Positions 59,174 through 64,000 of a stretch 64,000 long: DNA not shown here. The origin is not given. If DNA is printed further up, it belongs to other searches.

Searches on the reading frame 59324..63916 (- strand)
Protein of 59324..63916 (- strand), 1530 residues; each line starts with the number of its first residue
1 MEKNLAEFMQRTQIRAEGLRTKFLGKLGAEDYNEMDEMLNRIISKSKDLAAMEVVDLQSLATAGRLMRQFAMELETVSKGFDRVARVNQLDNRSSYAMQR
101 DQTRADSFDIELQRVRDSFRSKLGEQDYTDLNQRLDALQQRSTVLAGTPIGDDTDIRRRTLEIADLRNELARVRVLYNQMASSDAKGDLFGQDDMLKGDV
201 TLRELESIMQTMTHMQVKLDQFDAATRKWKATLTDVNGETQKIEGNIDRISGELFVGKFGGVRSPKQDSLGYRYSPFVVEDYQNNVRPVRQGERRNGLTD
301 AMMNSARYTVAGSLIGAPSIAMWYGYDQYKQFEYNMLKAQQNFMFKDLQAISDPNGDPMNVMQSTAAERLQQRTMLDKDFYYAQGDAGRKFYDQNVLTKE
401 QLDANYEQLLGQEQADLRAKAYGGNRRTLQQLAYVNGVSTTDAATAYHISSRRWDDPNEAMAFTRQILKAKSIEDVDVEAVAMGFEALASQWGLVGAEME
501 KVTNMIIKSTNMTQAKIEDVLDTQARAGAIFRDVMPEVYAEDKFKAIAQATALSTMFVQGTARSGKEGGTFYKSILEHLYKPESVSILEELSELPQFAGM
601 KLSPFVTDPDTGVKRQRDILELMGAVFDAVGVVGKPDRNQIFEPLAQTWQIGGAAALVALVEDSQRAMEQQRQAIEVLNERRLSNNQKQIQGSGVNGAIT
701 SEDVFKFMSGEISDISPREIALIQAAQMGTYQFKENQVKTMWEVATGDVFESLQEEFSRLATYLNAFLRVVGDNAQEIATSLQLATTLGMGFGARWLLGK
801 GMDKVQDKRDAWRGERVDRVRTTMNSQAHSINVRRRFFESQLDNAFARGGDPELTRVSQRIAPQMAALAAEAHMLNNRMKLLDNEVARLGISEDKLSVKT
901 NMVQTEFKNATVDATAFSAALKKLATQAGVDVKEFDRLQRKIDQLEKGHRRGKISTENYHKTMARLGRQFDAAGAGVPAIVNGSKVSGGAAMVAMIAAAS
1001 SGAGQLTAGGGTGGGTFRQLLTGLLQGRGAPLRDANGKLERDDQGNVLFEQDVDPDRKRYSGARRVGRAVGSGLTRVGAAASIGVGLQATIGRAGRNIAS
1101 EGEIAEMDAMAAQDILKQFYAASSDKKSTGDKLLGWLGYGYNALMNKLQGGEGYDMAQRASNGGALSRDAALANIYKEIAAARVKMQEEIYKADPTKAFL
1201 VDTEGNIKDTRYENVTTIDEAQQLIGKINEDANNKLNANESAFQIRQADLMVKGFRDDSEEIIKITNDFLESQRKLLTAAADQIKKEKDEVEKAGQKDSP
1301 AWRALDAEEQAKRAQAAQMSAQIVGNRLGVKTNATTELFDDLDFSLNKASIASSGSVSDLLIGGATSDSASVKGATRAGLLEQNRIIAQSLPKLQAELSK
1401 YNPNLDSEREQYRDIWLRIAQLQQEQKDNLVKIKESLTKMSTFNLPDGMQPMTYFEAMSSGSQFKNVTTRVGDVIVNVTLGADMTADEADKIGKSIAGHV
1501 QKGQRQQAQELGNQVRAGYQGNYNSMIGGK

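Call 18: search_protein_families(library=pfam, proteins=[window:59324-63916:-], max_evalue=0.01)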
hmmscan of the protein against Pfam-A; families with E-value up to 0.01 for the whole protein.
window:59324-63916:- (1530 aa): 2 families
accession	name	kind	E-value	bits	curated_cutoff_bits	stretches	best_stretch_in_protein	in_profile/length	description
PF08581.15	Tup_N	-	0.0016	19.2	28.7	1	901-971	7-74/77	Tup N-terminal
PF11964.13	SpoIIAA-like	-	0.0091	17.1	25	0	21-88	4-70/106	SpoIIAA-like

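Call 19: search_protein_families(library=phrogs, proteins=[window:59324-63916:-], max_evalue=0.00001)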
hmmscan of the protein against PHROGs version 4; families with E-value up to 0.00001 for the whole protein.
window:59324-63916:- (1530 aa): 2 families
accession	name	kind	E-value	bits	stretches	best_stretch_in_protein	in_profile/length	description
phrog_32382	-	tail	1.1e-21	77.1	1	429-655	544-755/1738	tail length tape measure protein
phrog_1272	-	tail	1.3e-06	27.5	1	348-685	273-531/1606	tail length tape measure protein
